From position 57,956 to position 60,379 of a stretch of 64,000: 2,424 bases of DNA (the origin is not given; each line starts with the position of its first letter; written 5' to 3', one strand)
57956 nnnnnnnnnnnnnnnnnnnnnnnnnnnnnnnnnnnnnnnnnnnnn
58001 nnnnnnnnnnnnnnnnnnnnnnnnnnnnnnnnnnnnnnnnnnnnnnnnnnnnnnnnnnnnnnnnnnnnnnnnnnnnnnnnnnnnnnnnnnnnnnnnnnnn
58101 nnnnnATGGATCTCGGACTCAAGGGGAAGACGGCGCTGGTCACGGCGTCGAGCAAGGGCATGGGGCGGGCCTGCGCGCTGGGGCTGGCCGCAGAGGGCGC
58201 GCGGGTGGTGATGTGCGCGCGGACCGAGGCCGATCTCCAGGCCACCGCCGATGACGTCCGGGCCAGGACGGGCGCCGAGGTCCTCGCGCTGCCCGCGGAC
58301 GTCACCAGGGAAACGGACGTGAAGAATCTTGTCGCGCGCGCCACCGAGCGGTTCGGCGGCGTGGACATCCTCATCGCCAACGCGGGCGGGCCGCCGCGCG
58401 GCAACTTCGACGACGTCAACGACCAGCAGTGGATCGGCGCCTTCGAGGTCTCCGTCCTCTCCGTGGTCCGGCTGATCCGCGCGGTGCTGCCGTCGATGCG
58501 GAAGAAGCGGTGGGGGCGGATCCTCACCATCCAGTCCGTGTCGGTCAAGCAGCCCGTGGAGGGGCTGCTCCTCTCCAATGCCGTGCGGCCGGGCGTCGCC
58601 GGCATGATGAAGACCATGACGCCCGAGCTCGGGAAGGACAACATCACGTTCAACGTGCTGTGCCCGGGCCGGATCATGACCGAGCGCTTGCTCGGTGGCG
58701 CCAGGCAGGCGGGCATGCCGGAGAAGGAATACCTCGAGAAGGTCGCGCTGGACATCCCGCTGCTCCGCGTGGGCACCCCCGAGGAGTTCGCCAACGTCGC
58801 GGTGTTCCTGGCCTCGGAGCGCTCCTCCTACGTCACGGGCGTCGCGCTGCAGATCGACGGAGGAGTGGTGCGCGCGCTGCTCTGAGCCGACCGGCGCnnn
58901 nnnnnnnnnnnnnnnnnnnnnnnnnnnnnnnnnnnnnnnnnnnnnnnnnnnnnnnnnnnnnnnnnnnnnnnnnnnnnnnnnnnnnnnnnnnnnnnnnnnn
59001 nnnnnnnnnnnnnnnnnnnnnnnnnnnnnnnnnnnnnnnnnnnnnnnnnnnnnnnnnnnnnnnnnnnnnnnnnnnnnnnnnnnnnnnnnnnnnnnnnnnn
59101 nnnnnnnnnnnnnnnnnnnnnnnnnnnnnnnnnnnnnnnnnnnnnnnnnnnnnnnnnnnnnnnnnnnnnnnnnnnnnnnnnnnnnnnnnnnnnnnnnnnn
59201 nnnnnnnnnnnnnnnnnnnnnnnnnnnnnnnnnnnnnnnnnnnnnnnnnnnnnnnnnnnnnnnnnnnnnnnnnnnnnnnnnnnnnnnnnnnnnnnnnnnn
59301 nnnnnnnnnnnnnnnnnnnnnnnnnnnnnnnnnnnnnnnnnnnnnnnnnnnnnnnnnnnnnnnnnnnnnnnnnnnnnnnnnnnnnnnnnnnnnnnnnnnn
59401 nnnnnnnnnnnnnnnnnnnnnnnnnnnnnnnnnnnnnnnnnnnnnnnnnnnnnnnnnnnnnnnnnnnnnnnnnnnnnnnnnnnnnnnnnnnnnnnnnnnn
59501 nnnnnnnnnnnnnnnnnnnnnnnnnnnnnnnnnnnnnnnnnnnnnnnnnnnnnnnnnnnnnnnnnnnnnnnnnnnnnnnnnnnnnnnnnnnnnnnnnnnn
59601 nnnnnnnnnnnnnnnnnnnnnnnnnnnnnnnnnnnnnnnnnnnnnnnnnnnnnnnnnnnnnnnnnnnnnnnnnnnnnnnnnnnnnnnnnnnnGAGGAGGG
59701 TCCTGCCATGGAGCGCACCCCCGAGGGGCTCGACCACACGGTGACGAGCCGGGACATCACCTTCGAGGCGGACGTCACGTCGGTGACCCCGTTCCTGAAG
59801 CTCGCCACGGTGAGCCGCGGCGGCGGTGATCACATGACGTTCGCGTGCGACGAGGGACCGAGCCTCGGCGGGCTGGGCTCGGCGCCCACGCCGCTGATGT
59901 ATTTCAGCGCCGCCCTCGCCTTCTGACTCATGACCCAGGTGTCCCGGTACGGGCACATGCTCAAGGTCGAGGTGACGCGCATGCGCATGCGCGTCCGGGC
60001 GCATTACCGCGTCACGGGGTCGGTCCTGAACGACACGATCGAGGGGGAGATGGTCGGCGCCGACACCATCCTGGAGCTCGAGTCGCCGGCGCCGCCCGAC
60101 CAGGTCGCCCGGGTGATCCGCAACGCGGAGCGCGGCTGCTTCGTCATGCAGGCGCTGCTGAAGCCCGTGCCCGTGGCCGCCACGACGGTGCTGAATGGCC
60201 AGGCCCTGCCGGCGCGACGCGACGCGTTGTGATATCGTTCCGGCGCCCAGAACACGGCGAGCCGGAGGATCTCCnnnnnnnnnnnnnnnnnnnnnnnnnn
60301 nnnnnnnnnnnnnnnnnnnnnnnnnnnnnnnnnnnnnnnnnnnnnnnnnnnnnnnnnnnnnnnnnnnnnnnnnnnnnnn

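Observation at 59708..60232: OsmC/Ohr-family protein with UGA in place of the first conserved (peroxidatic) cysteine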

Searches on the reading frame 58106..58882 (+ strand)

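Call 30: search_protein_families(library=pfam, proteins=[window:58106-58882:+], max_evalue=0.001)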
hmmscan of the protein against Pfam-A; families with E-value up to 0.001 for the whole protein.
seq(259 aa): 3 families
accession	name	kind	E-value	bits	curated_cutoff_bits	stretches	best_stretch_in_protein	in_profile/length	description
PF13561.12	adh_short_C2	-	6.7e-55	186.7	27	1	14-254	3-235/236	Enoyl-(Acyl carrier protein) reductase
PF00106.31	adh_short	-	3.2e-47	161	26.6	1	8-193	1-185/195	short chain dehydrogenase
PF08659.16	KR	-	3e-08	34.2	22.6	1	9-127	2-123/180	KR domain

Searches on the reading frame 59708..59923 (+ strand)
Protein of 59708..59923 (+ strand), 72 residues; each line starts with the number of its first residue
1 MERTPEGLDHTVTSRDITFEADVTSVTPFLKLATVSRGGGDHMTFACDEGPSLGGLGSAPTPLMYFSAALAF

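Call 4: search_protein_families(library=pfam, proteins=[window:59708-59923:+], max_evalue=1)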
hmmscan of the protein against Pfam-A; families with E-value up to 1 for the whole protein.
seq(72 aa): 1 family
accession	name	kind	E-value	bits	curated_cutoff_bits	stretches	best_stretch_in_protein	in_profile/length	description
PF01000.31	RNA_pol_A_bac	-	0.054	14.2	33.9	1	10-50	54-94/119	RNA polymerase Rpb3/RpoA insert domain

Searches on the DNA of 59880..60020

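Call 60: search_rna_families(source=window, start=59880, end=60020, threshold=evalue, max_evalue=10, show_alignments=2)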
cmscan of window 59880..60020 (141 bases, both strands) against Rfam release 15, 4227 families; matches with E-value up to 10: 3.
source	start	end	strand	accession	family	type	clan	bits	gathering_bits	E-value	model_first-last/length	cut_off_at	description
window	59968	60011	-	RF00907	mir-941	Gene; miRNA;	-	14.7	60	4.2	1-72/72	no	mir-941 microRNA precursor family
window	59973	59996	+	RF03390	mir-2450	Gene; miRNA;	-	14.3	59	2.6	1-73/73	no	mir-2450 microRNA precursor family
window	59880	59925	+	RF00113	SIB_RNA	Gene; antitoxin;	-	12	56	4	100-147/147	5'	Short Intergenic Abundant RNA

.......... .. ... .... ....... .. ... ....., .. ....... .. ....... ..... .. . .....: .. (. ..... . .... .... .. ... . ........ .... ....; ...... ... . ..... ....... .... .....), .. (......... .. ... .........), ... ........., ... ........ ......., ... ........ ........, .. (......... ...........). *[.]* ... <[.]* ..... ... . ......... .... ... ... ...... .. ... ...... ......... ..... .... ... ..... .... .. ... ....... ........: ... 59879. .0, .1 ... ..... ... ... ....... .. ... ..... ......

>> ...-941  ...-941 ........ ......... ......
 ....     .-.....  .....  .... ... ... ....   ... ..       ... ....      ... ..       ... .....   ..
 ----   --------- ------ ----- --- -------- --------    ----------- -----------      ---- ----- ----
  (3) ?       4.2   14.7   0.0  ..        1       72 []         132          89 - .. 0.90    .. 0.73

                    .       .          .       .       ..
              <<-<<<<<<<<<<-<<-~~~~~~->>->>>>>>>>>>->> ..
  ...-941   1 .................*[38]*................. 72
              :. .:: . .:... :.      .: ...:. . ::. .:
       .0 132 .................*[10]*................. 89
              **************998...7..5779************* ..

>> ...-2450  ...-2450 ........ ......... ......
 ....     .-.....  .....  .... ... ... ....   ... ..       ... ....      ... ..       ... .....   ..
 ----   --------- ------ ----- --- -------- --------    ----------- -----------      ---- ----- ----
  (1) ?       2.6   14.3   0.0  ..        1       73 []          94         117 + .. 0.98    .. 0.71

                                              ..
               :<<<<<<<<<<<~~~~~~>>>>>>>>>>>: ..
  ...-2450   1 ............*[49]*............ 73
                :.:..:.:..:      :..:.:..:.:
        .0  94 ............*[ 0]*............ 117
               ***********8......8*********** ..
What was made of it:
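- Rfam gives no SECIS hit (call 60).
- Tried and rejected: It gave only noise hits on a downstream palindrome (call 60).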

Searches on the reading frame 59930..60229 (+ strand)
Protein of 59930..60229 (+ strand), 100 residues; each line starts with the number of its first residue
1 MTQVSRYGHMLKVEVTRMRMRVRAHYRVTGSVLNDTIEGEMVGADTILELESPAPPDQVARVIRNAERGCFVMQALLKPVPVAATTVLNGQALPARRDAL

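Call 4: search_protein_families(library=pfam, proteins=[window:59930-60229:+], max_evalue=1)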
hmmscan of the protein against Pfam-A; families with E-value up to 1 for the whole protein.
seq(100 aa): 1 family
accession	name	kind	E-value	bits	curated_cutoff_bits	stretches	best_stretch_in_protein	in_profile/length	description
PF02566.24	OsmC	-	0.00012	22.9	27.5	1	4-83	24-98/100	OsmC-like protein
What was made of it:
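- Neither fragment alone reaches the Pfam threshold, and the OsmC domain spans the junction (call 4).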
